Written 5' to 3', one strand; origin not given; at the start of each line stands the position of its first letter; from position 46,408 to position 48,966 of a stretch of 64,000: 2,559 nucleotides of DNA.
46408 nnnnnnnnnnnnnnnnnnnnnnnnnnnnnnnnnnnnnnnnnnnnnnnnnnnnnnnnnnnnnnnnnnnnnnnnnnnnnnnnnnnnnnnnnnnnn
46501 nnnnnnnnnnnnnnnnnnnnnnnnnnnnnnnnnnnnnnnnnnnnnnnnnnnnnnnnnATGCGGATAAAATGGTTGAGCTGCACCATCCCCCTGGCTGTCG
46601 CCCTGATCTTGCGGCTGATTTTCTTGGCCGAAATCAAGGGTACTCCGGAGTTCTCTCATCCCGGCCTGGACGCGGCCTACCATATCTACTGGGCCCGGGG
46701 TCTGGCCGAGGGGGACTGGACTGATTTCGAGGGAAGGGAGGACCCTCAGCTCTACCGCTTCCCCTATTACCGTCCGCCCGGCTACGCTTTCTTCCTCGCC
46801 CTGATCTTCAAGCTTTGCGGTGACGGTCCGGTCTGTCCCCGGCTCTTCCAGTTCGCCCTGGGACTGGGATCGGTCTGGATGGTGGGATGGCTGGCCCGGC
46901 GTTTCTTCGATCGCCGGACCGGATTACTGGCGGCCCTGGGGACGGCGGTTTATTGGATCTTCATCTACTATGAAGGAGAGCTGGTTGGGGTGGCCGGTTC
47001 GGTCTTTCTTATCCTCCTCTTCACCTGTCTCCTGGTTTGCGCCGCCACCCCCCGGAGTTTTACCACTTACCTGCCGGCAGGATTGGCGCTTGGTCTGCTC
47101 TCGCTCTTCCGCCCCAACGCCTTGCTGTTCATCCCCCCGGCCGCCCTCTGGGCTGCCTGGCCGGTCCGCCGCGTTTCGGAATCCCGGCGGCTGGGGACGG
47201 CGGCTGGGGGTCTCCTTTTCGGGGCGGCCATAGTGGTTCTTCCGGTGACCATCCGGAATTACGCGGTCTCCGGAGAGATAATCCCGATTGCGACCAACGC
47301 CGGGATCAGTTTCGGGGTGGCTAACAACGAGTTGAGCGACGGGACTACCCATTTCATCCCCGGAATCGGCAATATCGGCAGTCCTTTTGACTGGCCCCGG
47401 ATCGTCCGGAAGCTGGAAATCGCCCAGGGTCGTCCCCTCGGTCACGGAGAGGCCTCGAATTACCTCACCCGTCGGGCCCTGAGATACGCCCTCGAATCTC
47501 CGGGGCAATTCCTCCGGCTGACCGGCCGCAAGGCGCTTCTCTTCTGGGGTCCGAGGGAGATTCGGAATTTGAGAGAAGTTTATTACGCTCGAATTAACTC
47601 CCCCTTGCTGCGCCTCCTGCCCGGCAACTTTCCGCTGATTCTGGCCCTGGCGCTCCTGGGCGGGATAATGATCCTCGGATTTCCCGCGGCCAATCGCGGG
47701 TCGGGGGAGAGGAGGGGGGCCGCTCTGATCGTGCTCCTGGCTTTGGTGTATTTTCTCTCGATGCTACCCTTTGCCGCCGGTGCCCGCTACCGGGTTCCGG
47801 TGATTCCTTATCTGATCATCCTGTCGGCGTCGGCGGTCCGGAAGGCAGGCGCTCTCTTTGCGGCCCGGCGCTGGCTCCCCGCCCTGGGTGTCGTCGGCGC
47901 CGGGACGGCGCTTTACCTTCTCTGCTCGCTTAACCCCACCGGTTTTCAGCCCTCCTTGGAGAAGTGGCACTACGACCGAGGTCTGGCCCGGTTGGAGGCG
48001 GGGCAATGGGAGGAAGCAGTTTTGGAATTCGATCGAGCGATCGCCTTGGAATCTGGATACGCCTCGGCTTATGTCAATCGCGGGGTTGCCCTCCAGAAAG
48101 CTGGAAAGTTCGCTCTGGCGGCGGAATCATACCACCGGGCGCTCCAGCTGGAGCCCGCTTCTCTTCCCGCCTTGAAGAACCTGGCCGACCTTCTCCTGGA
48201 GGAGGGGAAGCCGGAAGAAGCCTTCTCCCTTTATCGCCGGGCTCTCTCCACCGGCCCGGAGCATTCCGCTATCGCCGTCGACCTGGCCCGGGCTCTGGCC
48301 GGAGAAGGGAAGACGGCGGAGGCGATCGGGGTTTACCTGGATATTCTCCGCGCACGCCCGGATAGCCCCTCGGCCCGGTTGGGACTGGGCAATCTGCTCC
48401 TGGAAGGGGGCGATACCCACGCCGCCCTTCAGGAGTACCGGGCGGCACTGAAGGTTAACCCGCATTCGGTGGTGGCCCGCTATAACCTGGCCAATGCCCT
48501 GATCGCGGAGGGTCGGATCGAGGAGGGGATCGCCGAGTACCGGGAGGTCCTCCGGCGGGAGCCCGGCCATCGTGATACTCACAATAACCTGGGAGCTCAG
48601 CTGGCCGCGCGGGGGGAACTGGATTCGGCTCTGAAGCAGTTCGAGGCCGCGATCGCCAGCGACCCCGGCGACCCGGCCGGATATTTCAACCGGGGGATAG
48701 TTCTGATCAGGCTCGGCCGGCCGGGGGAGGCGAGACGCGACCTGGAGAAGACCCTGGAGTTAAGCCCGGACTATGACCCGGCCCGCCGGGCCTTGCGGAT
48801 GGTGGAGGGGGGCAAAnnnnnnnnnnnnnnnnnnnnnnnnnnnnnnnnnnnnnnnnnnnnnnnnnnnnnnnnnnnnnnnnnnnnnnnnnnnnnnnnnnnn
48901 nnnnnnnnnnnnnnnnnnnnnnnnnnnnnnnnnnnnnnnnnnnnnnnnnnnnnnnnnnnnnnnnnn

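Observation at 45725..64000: Candidate protein O-glycosylation system: lipid-sugar synthase and two GT-C/TPR transferases beside Pro/Thr- and beta-sandwich-rich surface proteins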

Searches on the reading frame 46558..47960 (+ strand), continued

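Call 43: predict_structure(alignment_id=A2)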
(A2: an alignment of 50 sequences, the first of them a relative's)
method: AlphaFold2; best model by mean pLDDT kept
length: 753 residues; sequences in the alignment: 50
mean_pLDDT: 93.2   pTM: 0.89
mean pLDDT of the five models: 93.2, 93.1, 93.0, 93.0, 92.7
residues with pLDDT >= 90: 623; 70-90: 109; 50-70: 20; < 50: 1
segments of 3 or more residues with pLDDT < 50: none
pLDDT, mean of each block of 10 residues (from residue 1): 76 98 95 88 93 77 88 96 94 96 98 95 97 96 94 98 86 98 96 94 66 93 98 95 93 89 84 87 92 94 94 94 93 84 94 94 97 72 87 96 86 96 97 95 96 96 92 94 97 97 97 97 98 95 97 98 92 95 97 93 92 96 97 91 97 97 92 97 97 98 96 97 97 97 95 81
secondary structure, 60 per line:
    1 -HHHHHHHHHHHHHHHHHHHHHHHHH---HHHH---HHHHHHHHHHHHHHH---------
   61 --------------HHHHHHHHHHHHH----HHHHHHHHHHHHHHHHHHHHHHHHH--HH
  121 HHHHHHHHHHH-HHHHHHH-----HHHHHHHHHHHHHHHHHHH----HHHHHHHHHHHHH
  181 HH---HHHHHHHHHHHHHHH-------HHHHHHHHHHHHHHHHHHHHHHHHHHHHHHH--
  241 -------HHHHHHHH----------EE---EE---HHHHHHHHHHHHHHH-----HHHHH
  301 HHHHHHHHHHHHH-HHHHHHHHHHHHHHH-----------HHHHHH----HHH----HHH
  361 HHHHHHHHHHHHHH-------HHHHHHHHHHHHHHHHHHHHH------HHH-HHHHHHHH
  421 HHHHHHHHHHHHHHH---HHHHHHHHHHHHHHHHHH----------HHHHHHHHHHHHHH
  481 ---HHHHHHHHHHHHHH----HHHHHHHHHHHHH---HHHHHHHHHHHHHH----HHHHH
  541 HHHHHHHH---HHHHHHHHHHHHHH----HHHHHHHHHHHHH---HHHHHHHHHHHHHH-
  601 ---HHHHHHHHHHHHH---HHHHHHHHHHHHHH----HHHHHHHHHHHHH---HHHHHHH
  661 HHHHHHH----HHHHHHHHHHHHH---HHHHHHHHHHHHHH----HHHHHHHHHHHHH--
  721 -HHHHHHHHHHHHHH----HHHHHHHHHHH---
elements in order (helices of 4 or more, strands of 3 or more residues): H2-26 H30-33 H37-51 H75-87 H92-116 H119-131 H133-139 H145-163 H168-182 H186-200 H208-238 H248-255 H276-290 H296-313 H315-329 H341-346 H358-374 H382-402 H413-435 H439-456 H467-480 H484-497 H502-514 H518-531 H536-548 H552-565 H570-582 H586-599 H604-616 H620-633 H638-650 H654-667 H672-684 H688-701 H706-718 H722-735 H740-750

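Call 49: search_solved_structures(query=A4, max_evalue=10, show_alignments=3)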
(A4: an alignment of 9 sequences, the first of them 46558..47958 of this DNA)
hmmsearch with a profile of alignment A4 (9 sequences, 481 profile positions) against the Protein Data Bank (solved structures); distinct sequences matched with E-value up to 10: 1.
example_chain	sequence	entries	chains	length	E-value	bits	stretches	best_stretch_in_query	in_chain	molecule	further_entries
5ezm_A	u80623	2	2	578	0.00029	22.9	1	77-234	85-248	4-amino-4-deoxy-L-arabinose transferase or related glycosyltransferases of PMT family | 4-amino-4-deoxy-L-arabinose (L-Ara4N) transferase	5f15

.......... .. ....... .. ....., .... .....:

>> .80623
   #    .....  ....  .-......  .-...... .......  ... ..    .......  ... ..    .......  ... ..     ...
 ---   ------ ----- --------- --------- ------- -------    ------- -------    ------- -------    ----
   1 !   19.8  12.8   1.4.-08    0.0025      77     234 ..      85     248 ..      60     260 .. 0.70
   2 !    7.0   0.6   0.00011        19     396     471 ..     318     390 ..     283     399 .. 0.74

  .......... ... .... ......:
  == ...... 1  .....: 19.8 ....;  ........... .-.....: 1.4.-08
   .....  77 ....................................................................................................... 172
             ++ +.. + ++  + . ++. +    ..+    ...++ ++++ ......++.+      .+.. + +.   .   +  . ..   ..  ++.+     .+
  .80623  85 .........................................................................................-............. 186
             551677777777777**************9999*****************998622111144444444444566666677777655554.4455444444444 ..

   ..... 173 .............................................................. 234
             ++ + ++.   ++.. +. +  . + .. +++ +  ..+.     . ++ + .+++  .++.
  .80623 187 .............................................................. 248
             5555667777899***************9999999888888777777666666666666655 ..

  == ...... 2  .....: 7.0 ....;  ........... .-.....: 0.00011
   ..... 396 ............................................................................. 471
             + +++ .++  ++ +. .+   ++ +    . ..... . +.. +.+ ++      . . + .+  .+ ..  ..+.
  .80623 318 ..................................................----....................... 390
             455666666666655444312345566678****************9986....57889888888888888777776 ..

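Call 52: fold_search(model_id=the predicted structure, library=pdb)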
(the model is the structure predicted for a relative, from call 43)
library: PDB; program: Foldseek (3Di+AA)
matches with E <= 10: 1587; with E <= 0.001: 528
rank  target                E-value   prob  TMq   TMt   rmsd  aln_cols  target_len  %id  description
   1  1w3b_A                9.1e-14  1.00  0.25  0.41  11.9       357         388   25  The superhelical TPR domain of O-linked GlcNAc transferase reveals structural similarities to importin alpha. (released 2004-09-09)
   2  7yea_A                2.2e-13  1.00  0.35  0.27  15.8       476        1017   23  Human O-GlcNAc transferase Dimer (released 2023-07-12)
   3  9qhb                  2.9e-13  1.00  0.29  0.69   5.5       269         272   31  Crystal structure of 16-repeat CTPR protein with eliminated coordination sites (released 2025-10-22)
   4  1w3b_B                4.0e-13  1.00  0.28  0.51  11.1       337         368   24  The superhelical TPR domain of O-linked GlcNAc transferase reveals structural similarities to importin alpha. (released 2004-09-09)
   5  8chy                  7.2e-13  1.00  0.26  0.61   6.9       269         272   32  Crystal structure of an 8-repeat consensus TPR superhelix with Zinc. (released 2024-02-21)
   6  7yeh_A                9.4e-13  1.00  0.35  0.27  16.2       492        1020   22  Cryo-EM structure of human OGT-OGA complex (released 2023-07-12)
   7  6eou                  1.7e-12  1.00  0.31  0.60   9.6       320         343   26  O-GlcNAc transferase TPR domain with the intellectual disability associated mutation L254F (released 2018-05-09)
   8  8dtf_A                3.8e-12  1.00  0.20  0.19  16.1       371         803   22  Cryo-EM structure of the full length Arabidopsis SPY with complete TPRs (released 2023-03-08)
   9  7y4i_A                4.0e-12  1.00  0.20  0.19  16.9       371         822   22  Crystal structure of SPINDLY in complex with GDP (released 2022-12-07)
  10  8dtg_B                6.6e-12  1.00  0.25  0.25  12.6       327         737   23  Cryo-EM structure of Arabidopsis SPY alternative conformation 1 (released 2023-03-08)
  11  7ntf_A                8.0e-12  1.00  0.35  0.29  11.8       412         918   24  Cryo-EM structure of unliganded O-GlcNAc transferase (released 2021-11-17)
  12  7ntf_B                9.7e-12  1.00  0.34  0.32   3.1       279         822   30  Cryo-EM structure of unliganded O-GlcNAc transferase (released 2021-11-17)
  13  7y4i_B                1.0e-11  1.00  0.22  0.20  13.8       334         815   23  Crystal structure of SPINDLY in complex with GDP (released 2022-12-07)
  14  9qhc_A                1.4e-11  1.00  0.29  0.68  10.9       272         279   30  Crystal structure of 8-repeat CTPR protein with eliminated coordination sites (released 2025-10-22)
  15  8dtg_A                2.6e-11  1.00  0.25  0.24  14.1       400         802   20  Cryo-EM structure of Arabidopsis SPY alternative conformation 1 (released 2023-03-08)
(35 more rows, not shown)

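Call 65: find_encoding_contigs(protein=P0153, flank=10000, max_places=2)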
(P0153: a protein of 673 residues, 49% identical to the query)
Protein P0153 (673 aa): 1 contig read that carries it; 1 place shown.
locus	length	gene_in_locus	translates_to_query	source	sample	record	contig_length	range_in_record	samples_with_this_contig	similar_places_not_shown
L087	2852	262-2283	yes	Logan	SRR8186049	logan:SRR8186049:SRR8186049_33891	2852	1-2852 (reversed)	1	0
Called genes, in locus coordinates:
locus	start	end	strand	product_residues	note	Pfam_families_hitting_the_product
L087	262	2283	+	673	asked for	PF13432:TPR_16, PF00515:TPR_1, PF07719:TPR_2, PF13371:TPR_9, PF13414:TPR_11, PF13432:TPR_16, PF00515:TPR_1, PF13424:TPR_12, +25 more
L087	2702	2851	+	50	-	?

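Call 78: search_protein_families(library=pfam, alignment_id=A4, max_evalue=1)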
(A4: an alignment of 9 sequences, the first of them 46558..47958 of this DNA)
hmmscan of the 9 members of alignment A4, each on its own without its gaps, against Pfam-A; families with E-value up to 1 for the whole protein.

A. member 1, window:46558-47958:+ (467 aa): 1 family
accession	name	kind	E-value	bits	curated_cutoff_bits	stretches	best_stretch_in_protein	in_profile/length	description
PF13231.12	PMT_2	-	3.5e-12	47.3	26.1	1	72-229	2-156/160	Dolichyl-phosphate-mannose-protein mannosyltransferase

B. families by the number of members that match (of 9 scanned): 4 families
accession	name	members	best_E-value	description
PF13231.12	PMT_2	8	3.5e-12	Dolichyl-phosphate-mannose-protein mannosyltransferase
PF03901.23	Glyco_transf_22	2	0.00043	Alg9-like mannosyltransferase family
PF00293.34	NUDIX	1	0.26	NUDIX domain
PF24661.1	DUF7649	1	0.63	Domain of unknown function (DUF7649)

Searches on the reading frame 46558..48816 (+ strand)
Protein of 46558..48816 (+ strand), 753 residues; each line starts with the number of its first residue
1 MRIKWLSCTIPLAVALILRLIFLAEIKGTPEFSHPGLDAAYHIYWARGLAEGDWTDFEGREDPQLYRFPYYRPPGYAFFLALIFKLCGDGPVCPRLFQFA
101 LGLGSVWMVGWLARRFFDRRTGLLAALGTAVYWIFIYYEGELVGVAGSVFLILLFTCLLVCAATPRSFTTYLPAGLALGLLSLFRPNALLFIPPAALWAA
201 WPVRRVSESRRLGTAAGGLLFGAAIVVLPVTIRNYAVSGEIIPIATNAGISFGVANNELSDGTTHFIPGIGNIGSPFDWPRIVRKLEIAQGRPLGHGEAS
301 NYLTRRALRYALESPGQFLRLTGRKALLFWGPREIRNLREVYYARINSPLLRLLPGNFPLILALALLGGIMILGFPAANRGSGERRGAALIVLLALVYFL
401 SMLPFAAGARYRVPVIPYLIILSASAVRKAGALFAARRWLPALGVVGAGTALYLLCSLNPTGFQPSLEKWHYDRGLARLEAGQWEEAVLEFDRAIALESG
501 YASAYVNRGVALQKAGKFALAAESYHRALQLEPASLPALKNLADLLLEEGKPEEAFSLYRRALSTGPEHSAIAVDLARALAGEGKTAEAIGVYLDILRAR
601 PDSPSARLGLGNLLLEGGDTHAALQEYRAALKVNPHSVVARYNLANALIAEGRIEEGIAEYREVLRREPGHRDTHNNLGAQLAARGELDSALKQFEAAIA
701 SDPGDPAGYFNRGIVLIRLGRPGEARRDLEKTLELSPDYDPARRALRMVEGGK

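Call 6: search_protein_families(library=pfam, proteins=[window:46558-48816:+], max_evalue=0.01)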
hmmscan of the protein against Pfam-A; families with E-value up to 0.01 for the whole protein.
window:46558-48816:+ (753 aa): 25 families
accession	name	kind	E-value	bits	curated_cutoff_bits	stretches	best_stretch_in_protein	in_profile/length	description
PF07719.23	TPR_2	-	4.7e-41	135.9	27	6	707-739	2-34/34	Tetratricopeptide repeat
PF00515.34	TPR_1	-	1.3e-37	126.6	27.8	3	502-533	1-32/34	Tetratricopeptide repeat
PF13432.12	TPR_16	-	1.1e-32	112.4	32.7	4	608-670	1-63/65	Tetratricopeptide repeat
PF13431.12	TPR_17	-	1.2e-32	109.8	24.4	2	695-726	2-33/34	Tetratricopeptide repeat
PF14559.12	TPR_19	-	4.5e-32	110.6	25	4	546-607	1-62/68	Tetratricopeptide repeat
PF13414.12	TPR_11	-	3.1e-31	107.2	26.8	3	475-516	1-42/42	TPR repeat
PF13428.12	TPR_14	-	3.3e-30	101.9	23.5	5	538-578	3-43/44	Tetratricopeptide repeat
PF13181.12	TPR_8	-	4.2e-24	83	25.7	0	640-670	3-33/34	Tetratricopeptide repeat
PF13424.12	TPR_12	-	2.8e-19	69.5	30.1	4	502-564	3-73/77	Tetratricopeptide repeat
PF13371.12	TPR_9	-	8.5e-18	64.6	35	2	682-748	5-70/73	Tetratricopeptide repeat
PF13174.12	TPR_6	-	1.4e-16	60.3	26.3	0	606-637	2-33/33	Tetratricopeptide repeat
PF24575.1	TPR_Slam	-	1.3e-14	54.9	35.2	0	617-654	60-97/104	Surface lipoprotein assembly modifier, N-terminal TPR repeats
PF07721.20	TPR_4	-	7.8e-12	45.1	27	0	707-727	2-22/26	Tetratricopeptide repeat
PF13231.12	PMT_2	-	8.3e-12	46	26.1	1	72-229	2-156/160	Dolichyl-phosphate-mannose-protein mannosyltransferase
PF14561.12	TPR_20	-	2.5e-11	44.2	25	1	622-672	6-56/90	Tetratricopeptide repeat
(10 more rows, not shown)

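Call 7: search_protein_families(library=ncbifam, proteins=[window:46558-48816:+], max_evalue=0.01)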
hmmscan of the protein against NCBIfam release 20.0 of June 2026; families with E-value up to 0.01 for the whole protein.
window:46558-48816:+ (753 aa): 30 families (the best 25 are shown)
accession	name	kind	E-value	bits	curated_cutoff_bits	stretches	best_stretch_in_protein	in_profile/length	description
TIGR02917.1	PEP_TPR_lipo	equivalog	9.4e-35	119.7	312.2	2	471-647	468-644/899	XrtA/PEP-CTERM system TPR-repeat protein PrsT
TIGR02521.1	type_IV_pilW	equivalog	3.8e-29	101.9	154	2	605-747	32-176/234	type IV pilus biogenesis/stability protein PilW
NF033762.1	social_mot_Tgl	equivalog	8.6e-28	97.3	225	2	569-740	30-204/252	social motility TPR repeat lipoprotein Tgl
NF040959.1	MamA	equivalog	1.4e-21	76.9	200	3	543-679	44-180/204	magnetosome protein MamA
NF033920.0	C39_PA2778_fam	equivalog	1.1e-20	74.1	150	3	574-655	160-241/255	PA2778 family cysteine peptidase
NF033758.1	gliding_GltE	equivalog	3.7e-20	72.3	225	2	528-640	78-190/411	adventurous gliding motility TPR repeat lipoprotein GltE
NF047507.1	TPR_BatC_Lepto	exception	3.3e-16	59.4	175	2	469-545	59-139/214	TPR repeat-containing protein BatC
TIGR02552.1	LcrH_SycD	equivalog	5.6e-16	58.5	104.8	2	627-739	7-119/136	SycD/LcrH family type III secretion system chaperone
NF008391.2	PRK11189.1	equivalog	7.6e-15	55.2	250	2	661-742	88-168/297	lipoprotein NlpI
NF002725.1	PRK02603.1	equivalog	1.6e-13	51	143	2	502-588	35-124/173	photosystem I assembly protein Ycf3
NF047371.1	FlcA_CTERM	equivalog_domain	1.5e-12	46.8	300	1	459-568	113-222/646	periplasmic flagellar collar protein FlcA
NF008520.0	PRK11447.1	equivalog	2.9e-11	41.9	858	1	538-734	463-665/1157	cellulose synthase complex outer membrane protein BcsC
NF052415.1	T3SS_chap_SctY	equivalog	3.6e-11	43.5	70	1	537-598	7-68/106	type III secretion apparatus assembly chaperone SctY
TIGR03939.1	PGA_TPR_OMP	equivalog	1.3e-10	40.2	366.65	2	502-610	86-194/800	poly-beta-1,6 N-acetyl-D-glucosamine export porin PgaA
TIGR00990.1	3a0801s09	subfamily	3.9e-10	39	757.25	2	472-593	369-490/615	mitochondrial import receptor subunit TOM70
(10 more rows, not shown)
